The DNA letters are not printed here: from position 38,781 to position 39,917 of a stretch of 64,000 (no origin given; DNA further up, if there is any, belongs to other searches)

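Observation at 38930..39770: Thioesterase with a cysteine nucleophile (GHCYG)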

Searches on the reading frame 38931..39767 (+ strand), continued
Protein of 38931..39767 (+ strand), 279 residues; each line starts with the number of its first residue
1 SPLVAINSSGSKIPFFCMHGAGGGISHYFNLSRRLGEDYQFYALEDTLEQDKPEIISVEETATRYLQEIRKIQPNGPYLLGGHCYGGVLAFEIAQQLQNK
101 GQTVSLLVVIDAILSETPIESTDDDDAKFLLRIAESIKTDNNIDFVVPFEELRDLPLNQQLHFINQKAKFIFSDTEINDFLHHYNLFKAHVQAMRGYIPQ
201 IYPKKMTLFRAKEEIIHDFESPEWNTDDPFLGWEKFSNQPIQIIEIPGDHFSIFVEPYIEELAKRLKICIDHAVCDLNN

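Call 31: find_related_loci(query=A1, collection=genome_contigs, flank=10000)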
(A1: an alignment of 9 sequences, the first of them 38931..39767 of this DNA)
Query A1 (279 aa) in genome_contigs; peptide patterns used: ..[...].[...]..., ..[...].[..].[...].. (x = any residue, [..] = any of these).
243 stretches matched a pattern; 211 encode a relative of the query (tblastn E <= 1e-3); the best 80 are kept; 80 distinct loci.
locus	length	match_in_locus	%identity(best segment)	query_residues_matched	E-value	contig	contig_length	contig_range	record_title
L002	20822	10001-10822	92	1-274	2e-175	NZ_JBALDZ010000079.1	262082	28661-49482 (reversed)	MAG: Nostoc sp. isolate P3034 bin 5 NODE_13_length_262082_cov_66.737953, whole genome shotgun sequence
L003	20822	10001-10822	90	1-274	9e-173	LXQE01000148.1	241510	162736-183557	Nostoc punctiforme NIES-2108 scaffold27.1, whole genome shotgun sequence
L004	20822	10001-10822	90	1-274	3e-172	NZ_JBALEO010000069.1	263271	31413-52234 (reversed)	MAG: Nostoc sp. isolate P8219 bin 29 NODE_14_length_263271_cov_66.348485, whole genome shotgun sequence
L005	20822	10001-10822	91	1-274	2e-171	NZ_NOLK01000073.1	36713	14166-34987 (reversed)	Nostoc sp. 'Peltigera membranacea cyanobiont' 232 scaffold73, whole genome shotgun sequence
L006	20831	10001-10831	82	1-277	7e-159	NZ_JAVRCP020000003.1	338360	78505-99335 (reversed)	MAG: Nostoc sp. DedVER02 Nostoc_sp_DedVER02_3, whole genome shotgun sequence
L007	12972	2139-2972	81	1-278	2e-158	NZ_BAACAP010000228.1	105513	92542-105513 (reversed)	Scytonema sp. NUACC26 sequence228, whole genome shotgun sequence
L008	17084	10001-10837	81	1-279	4e-158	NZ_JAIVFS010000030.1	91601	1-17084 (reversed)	Nostoc mirabile CHAB5784 strain CHAB 5784 NODE_30_length_91601_cov_81.000579, whole genome shotgun sequence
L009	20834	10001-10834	82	1-278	4e-158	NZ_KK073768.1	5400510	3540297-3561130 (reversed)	[Scytonema hofmanni] UTEX 2349 Tol9009DRAFT_TPD.8, whole genome shotgun sequence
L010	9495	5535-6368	81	1-278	5e-157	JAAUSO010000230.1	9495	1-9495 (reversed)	MAG: Richelia sp. SL_2_1 NODE_1680_length_9495_cov_6.843617, whole genome shotgun sequence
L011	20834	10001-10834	81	1-278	8e-157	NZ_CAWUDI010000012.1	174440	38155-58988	Calothrix sp. CCY 0018 isolate Calothrix CCY 0018 NODE_13_length_174440_cov_168.270098, whole genome shotgun sequence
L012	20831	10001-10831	81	1-277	3e-156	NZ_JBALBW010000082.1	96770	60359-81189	MAG: Nostoc sp. isolate 8277 bin 2 NODE_20_length_96770_cov_31.762855, whole genome shotgun sequence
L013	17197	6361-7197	81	1-279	3e-155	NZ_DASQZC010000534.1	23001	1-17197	MAG: Nostoc sp. isolate SMAG_U11081 k141_107361, whole genome shotgun sequence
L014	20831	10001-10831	81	1-277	5e-155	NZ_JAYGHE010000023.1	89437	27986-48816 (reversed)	Nostoc sp. UHCC 0252 00023__length=89437, whole genome shotgun sequence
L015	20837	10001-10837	79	1-279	4e-155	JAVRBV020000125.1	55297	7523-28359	MAG: Nostoc sp. CreGUA01 Nostoc_sp_CreGUA01_125, whole genome shotgun sequence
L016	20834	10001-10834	79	1-278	8e-154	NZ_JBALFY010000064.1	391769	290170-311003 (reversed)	MAG: Nostoc sp. isolate S62 bin 9 NODE_1_length_391769_cov_32.329376, whole genome shotgun sequence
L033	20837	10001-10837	78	1-279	5e-150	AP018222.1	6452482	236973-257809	Nostoc linckia NIES-25 DNA, nearly complete genome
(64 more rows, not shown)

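Call 45: search_solved_structures(query=window:38931-39767:+, max_evalue=10, show_alignments=0)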
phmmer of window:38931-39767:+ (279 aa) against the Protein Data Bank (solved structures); distinct sequences matched with E-value up to 10: 65 (the best 60 are shown).
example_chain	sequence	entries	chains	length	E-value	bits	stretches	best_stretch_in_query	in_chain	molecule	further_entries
4zxh_A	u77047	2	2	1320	2.1e-30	109.3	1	12-259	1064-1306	ABBFA_003403 | Tyrocidine synthetase 3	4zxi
5v3z_A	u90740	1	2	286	3.5e-19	72.5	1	8-269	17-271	Polyketide synthase Pks13 (Termination polyketide synthase)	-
5v3w_A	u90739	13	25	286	5e-19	72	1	8-269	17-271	Polyketide synthase Pks13 (Termination polyketide synthase) | Polyketide synthase Pks13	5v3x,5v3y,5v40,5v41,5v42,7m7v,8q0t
8tqv_A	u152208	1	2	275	5e-19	72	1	8-267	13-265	Polyketide synthase Pks13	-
7vjt_A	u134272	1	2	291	5.3e-19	71.9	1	8-269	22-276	Polyketide synthase Pks13 (Termination polyketide synthase)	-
9f48_A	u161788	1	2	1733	2.4e-17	66.5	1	8-268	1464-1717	Polyketide synthase Pks13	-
8cuy_A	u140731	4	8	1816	3.2e-16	62.8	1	10-267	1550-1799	Polyketide synthase PKS13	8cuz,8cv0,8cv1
7uk4_A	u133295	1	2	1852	3.3e-16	62.8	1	10-267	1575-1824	Polyketide synthase PKS13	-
7dxo_A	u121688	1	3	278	5.2e-16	62.1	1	3-127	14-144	Non-ribosomal peptide synthetase 4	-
7crn_A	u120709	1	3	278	7.1e-16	61.7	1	3-127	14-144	Non-ribosomal peptide synthetase 4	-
9f7b_A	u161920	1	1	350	1.5e-13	54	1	6-132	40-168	3-hydroxyacyl-[acyl-carrier-protein] dehydratase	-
6ojc_A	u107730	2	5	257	2.9e-12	49.8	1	19-113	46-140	NocB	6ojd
2cb9_A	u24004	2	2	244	2.1e-11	47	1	31-131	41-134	FENGYCIN SYNTHETASE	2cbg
6ecd_A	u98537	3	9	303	5.4e-11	45.7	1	3-266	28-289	Vlm2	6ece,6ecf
6ecb_A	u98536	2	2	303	7.4e-11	45.2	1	3-266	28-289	Vlm2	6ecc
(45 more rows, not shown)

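Call 50: predict_structure(alignment_id=A2)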
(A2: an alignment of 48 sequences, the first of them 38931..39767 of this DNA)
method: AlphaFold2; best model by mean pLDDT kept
length: 279 residues; sequences in the alignment: 48
mean_pLDDT: 93.5   pTM: 0.92
mean pLDDT of the five models: 93.5, 93.1, 92.4, 92.1, 91.9
residues with pLDDT >= 90: 233; 70-90: 40; 50-70: 6; < 50: 0
segments of 3 or more residues with pLDDT < 50: none
pLDDT, mean of each block of 10 residues (from residue 1): 95 97 95 98 88 90 98 98 98 98 98 91 91 92 93 93 93 88 92 94 98 73 84 96 97 97 98 95
secondary structure, 60 per line:
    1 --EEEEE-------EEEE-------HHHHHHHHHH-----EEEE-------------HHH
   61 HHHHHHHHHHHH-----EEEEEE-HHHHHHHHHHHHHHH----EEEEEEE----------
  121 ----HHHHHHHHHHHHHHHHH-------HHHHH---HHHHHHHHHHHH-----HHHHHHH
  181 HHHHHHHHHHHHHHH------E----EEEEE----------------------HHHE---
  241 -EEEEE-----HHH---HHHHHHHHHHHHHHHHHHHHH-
elements in order: E3-7 E15-18 H26-35 E41-44 H58-72 E78-83 H85-99 E104-110 H125-141 H149-153 H157-168 H174-195 E207-211 E242-246 H258-278

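Call 52: search_protein_families(library=pfam, proteins=[P0096, P0101, P0165, P0229, P0102, P0116], max_evalue=0.00001)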
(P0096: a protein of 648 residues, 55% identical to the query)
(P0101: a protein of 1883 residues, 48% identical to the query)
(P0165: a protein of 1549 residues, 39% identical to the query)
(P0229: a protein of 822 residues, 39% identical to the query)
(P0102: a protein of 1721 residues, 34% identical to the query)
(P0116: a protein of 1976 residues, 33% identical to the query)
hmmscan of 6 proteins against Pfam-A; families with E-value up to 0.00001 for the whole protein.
P0096 (648 aa): 4 families
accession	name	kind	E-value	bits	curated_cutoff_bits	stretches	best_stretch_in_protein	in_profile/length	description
PF00975.26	Thioesterase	-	3.9e-27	96.4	26.4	1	384-638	2-224/226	Thioesterase domain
PF00501.34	AMP-binding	-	1e-24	87.5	29.9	1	4-140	244-384/384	AMP-binding enzyme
PF00550.31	PP-binding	-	3.3e-15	56.5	20.8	1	301-363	3-67/67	Phosphopantetheine attachment site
PF13193.12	AMP-binding_C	-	2.5e-11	44.7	24.5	1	197-270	1-76/76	AMP-binding enzyme C-terminal domain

P0101 (1883 aa): 8 families
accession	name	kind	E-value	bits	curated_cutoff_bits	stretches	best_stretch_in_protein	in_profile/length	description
PF00668.25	Condensation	-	6.8e-119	398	30.6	1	537-988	4-456/456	Condensation domain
PF00501.34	AMP-binding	-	5e-81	272.9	29.9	1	1008-1369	1-384/384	AMP-binding enzyme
PF00282.25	Pyridoxal_deC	-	4.4e-44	151.2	27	1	31-411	7-374/375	Pyridoxal-dependent decarboxylase conserved domain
PF00975.26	Thioesterase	-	6e-31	108.9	26.4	1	1613-1869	1-218/226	Thioesterase domain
PF00550.31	PP-binding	-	8.2e-17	61.7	20.8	1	1531-1592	3-66/67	Phosphopantetheine attachment site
PF13193.12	AMP-binding_C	-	5.8e-07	30.8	24.5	1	1426-1500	1-76/76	AMP-binding enzyme C-terminal domain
PF00266.25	Aminotran_5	-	5.8e-06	25.9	21.5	0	182-420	87-323/371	Aminotransferase class-V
PF01212.27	Beta_elim_lyase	-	6.5e-06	26.1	27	0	183-394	71-234/288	Beta-eliminating lyase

P0165 (1549 aa): 5 families
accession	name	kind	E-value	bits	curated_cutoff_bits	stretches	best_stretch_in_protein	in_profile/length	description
PF00668.25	Condensation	-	1.1e-96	324.7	30.6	1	41-490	2-456/456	Condensation domain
PF00501.34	AMP-binding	-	2.2e-77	260.9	29.9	1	511-853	2-384/384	AMP-binding enzyme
PF00975.26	Thioesterase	-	4.8e-29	102.6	26.4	1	1104-1354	2-224/226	Thioesterase domain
PF00550.31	PP-binding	-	5e-14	52.8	20.8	1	1021-1081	5-67/67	Phosphopantetheine attachment site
PF13193.12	AMP-binding_C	-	1.3e-09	39.3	24.5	1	912-988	1-76/76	AMP-binding enzyme C-terminal domain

P0229 (822 aa): 4 families
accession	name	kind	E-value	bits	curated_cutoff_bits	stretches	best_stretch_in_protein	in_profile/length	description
PF00501.34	AMP-binding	-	3.6e-77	260.2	29.9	1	3-303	49-384/384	AMP-binding enzyme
PF00975.26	Thioesterase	-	1e-26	95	26.4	1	553-794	2-212/226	Thioesterase domain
PF00550.31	PP-binding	-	9.8e-15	55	20.8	1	468-528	3-65/67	Phosphopantetheine attachment site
PF13193.12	AMP-binding_C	-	1e-13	52.4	24.5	1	362-437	1-76/76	AMP-binding enzyme C-terminal domain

P0102 (1721 aa): 6 families
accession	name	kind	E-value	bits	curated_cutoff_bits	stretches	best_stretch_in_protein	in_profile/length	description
PF00668.25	Condensation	-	3.7e-122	408.7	30.6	1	74-513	3-451/456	Condensation domain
PF00501.34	AMP-binding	-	1.6e-64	218.6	29.9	1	546-900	1-384/384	AMP-binding enzyme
PF00975.26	Thioesterase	-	7.2e-44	151.1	26.4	2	1459-1560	3-105/226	Thioesterase domain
PF18563.6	TubC_N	-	2.3e-19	69.7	26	1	4-54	1-51/52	TubC N-terminal docking domain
PF00550.31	PP-binding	-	6.5e-16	58.8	20.8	1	1061-1122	2-65/67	Phosphopantetheine attachment site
PF13193.12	AMP-binding_C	-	2.7e-12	47.9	24.5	1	957-1031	1-76/76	AMP-binding enzyme C-terminal domain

P0116 (1976 aa): 9 families
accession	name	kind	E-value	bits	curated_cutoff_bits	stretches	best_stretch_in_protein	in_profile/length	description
PF00698.26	Acyl_transf_1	-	4.2e-80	270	32.7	1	44-361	1-318/319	Acyl transferase domain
PF08659.16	KR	-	9.3e-58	195.5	22.6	1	619-818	1-180/180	KR domain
PF00975.26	Thioesterase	-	1.8e-57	195.6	26.4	2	1343-1585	2-223/226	Thioesterase domain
PF13469.12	Sulfotransfer_3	-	5e-34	118.9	27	1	1048-1257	2-215/216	Sulfotransferase family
PF00550.31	PP-binding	-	2e-18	66.8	20.8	1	922-986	3-67/67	Phosphopantetheine attachment site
PF00106.31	adh_short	-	4.5e-10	39.8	26.6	1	622-799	4-161/195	short chain dehydrogenase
PF20408.4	Abhydrolase_11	-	6.5e-07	29.7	27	0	1379-1431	48-101/193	Alpha/beta hydrolase domain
PF00685.33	Sulfotransfer_1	-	1.2e-06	28.5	22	1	1048-1261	4-188/255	Sulfotransferase domain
PF13561.12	adh_short_C2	-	1.5e-06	28.4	27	1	676-800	36-156/236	Enoyl-(Acyl carrier protein) reductase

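Call 53: fold_search(model_id=the predicted structure, library=pdb)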
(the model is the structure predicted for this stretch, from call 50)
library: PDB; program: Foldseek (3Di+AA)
matches with E <= 10: 1585; with E <= 0.001: 974
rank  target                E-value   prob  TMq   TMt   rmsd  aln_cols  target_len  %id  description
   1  4zxh                  1.2e-21  1.00  0.80  0.19   3.1       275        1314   29  Crystal Structure of holo-AB3403 a four domain nonribosomal peptide synthetase from Acinetobacter Baumanii (released 2015-12-30)
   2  5v3y_B                1.7e-21  1.00  0.70  0.71   6.3       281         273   25  Crystal Structure of Mtb Pks13 Thioesterase domain in complex with inhibitor TAM16 (released 2017-07-05)
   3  5v41_B                1.8e-21  1.00  0.70  0.71   6.4       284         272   25  Crystal Structure of Mtb Pks13 Thioesterase domain in complex with inhibitor TAM5 (released 2017-07-05)
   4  5v42_B                4.4e-21  1.00  0.69  0.71   6.3       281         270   24  Crystal Structure of Mtb Pks13 Thioesterase domain in complex with inhibitor TAM3 (released 2017-07-05)
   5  5v3x_B                5.2e-21  1.00  0.70  0.72   6.4       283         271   25  Crystal Structure of Mtb Pks13 Thioesterase domain in complex with inhibitor TAM1 (released 2017-07-05)
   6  5v40_B                5.5e-21  1.00  0.69  0.70   6.4       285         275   25  Crystal Structure of Mtb Pks13 Thioesterase domain in complex with inhibitor TAM6 (released 2017-07-05)
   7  8q0u_B                7.5e-21  1.00  0.69  0.70   6.7       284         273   25  Identification and optimisation of novel inhibitors of the Polyketide synthetase 13 thioesterase domain with antituber (released 2023-11-22)
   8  8q0t_B                8.0e-21  1.00  0.68  0.71   6.2       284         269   25  Identification and optimisation of novel inhibitors of the Polyketide synthetase 13 thioesterase domain with antituber (released 2023-11-22)
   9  5v3x_A                1.3e-20  1.00  0.68  0.70   7.2       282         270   25  Crystal Structure of Mtb Pks13 Thioesterase domain in complex with inhibitor TAM1 (released 2017-07-05)
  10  5v40_A                1.8e-20  1.00  0.69  0.70   7.3       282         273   25  Crystal Structure of Mtb Pks13 Thioesterase domain in complex with inhibitor TAM6 (released 2017-07-05)
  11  7vjt_A                3.2e-20  1.00  0.69  0.69   6.5       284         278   25  Crystal Structure of Mtb Pks13-TE in complex with inhibitor coumestan derivative 8 (released 2022-09-28)
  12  7vjt_B                8.3e-20  1.00  0.69  0.70   6.6       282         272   25  Crystal Structure of Mtb Pks13-TE in complex with inhibitor coumestan derivative 8 (released 2022-09-28)
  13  5v41_A                1.1e-19  1.00  0.68  0.69   7.3       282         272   25  Crystal Structure of Mtb Pks13 Thioesterase domain in complex with inhibitor TAM5 (released 2017-07-05)
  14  5v3z_B                1.2e-19  1.00  0.69  0.70   6.6       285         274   24  Crystal Structure of the D1607N mutant form of Thioesterase domain of Mtb Pks13 (released 2017-07-05)
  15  8q17_B                1.5e-19  1.00  0.69  0.70   6.5       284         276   25  Identification and optimisation of novel inhibitors of the Polyketide synthetase 13 thioesterase domain with antituber (released 2023-11-22)
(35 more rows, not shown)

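Call 55: find_encoding_contigs(protein=P0101, flank=10000, max_places=3)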
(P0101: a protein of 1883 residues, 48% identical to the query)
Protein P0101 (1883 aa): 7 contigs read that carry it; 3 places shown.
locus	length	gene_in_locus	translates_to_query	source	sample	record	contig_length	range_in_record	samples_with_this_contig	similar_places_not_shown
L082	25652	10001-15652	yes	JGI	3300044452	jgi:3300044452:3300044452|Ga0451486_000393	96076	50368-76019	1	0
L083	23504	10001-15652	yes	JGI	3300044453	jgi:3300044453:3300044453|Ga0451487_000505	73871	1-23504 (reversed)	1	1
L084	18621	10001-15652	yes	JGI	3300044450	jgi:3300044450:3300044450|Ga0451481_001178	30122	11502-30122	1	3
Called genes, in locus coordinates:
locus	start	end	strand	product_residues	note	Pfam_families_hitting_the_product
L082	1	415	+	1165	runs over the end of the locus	PF00668:Condensation, PF00501:AMP-binding, PF13193:AMP-binding_C, PF00550:PP-binding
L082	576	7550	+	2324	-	PF00109:ketoacyl-synt, PF02801:Ketoacyl-synt_C, PF16197:KAsynt_C_assoc, PF22336:RhiE-like_linker, PF22621:CurL-like_PKS_C, PF00698:Acyl_transf_1, PF21394:Beta-ketacyl_N, PF08659:KR, +8 more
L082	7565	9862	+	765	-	PF00109:ketoacyl-synt, PF02801:Ketoacyl-synt_C, PF16197:KAsynt_C_assoc, PF22336:RhiE-like_linker, PF22621:CurL-like_PKS_C, PF00550:PP-binding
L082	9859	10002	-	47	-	-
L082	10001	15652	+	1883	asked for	PF00282:Pyridoxal_deC, PF00266:Aminotran_5 (weak), PF01212:Beta_elim_lyase (weak), PF00668:Condensation, PF00501:AMP-binding, PF13193:AMP-binding_C (weak), PF00550:PP-binding, PF00975:Thioesterase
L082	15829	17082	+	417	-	PF00067:p450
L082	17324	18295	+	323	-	PF02899:Phage_int_SAM_1, PF00589:Phage_integrase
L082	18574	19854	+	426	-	PF01385:OrfB_IS605, PF07282:Cas12f1-like_TNB (weak)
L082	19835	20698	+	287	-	PF03055:RPE65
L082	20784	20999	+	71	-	-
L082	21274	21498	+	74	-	-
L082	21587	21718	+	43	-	-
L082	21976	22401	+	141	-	PF00293:NUDIX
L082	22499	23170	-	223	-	PF01209:Ubie_methyltran (weak), PF13847:Methyltransf_31, PF08241:Methyltransf_11, PF08242:Methyltransf_12, PF13649:Methyltransf_25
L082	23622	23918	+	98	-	PF04365:BrnT_toxin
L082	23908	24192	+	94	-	-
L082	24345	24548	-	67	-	PF15919:HicB_lk_antitox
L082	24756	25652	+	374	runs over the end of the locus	PF00202:Aminotran_3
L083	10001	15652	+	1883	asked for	PF00282:Pyridoxal_deC, PF00266:Aminotran_5 (weak), PF01212:Beta_elim_lyase (weak), PF00668:Condensation, PF00501:AMP-binding, PF13193:AMP-binding_C (weak), PF00550:PP-binding, PF00975:Thioesterase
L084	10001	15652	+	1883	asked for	PF00282:Pyridoxal_deC, PF00266:Aminotran_5 (weak), PF01212:Beta_elim_lyase (weak), PF00668:Condensation, PF00501:AMP-binding, PF13193:AMP-binding_C (weak), PF00550:PP-binding, PF00975:Thioesterase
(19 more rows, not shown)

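Call 62: search_solved_structures(query=A2, max_evalue=10)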
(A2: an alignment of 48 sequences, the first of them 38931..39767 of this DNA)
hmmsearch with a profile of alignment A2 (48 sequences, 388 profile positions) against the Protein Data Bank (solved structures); distinct sequences matched with E-value up to 10: 243 (the best 60 are shown).
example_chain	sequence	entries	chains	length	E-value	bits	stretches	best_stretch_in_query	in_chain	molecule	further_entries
4zxh_A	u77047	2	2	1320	3.9e-92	312.4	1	1-375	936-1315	ABBFA_003403 | Tyrocidine synthetase 3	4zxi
6mfz_A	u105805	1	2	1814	7.8e-53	183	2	1-115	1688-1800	Linear gramicidin synthase subunit A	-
9be3_A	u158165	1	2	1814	1.9e-52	181.7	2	1-115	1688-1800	Linear gramicidin synthase subunit A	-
9meh_A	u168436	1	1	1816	1.9e-52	181.7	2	1-115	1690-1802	Linear gramicidin synthase subunit A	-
5ja1_A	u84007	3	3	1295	7.2e-52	179.8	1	1-265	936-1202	Enterobactin synthase component F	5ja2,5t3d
9lcq_A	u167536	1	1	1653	1e-51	179.3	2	1-114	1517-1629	PvdL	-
9lcp_A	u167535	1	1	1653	1e-51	179.3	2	1-114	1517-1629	PvdL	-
9be4_A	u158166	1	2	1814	3.7e-51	177.5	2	1-115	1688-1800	Linear gramicidin synthase subunit A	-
9lco_A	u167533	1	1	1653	2.2e-50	175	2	1-114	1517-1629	PvdL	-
7crn_A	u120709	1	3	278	1.6e-47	165.5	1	120-377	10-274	Non-ribosomal peptide synthetase 4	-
7dxo_A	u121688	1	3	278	1e-46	162.9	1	120-377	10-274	Non-ribosomal peptide synthetase 4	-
2roq_A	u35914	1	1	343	1.1e-45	159.5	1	38-382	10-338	Enterobactin synthetase component F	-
2vsq_A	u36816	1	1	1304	2e-45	158.6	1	1-242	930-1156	SURFACTIN SYNTHETASE SUBUNIT 3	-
3tej_A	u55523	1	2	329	1.3e-44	156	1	40-341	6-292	Enterobactin synthase component F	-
8cuy_A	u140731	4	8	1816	4.7e-44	154.1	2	34-385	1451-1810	Polyketide synthase PKS13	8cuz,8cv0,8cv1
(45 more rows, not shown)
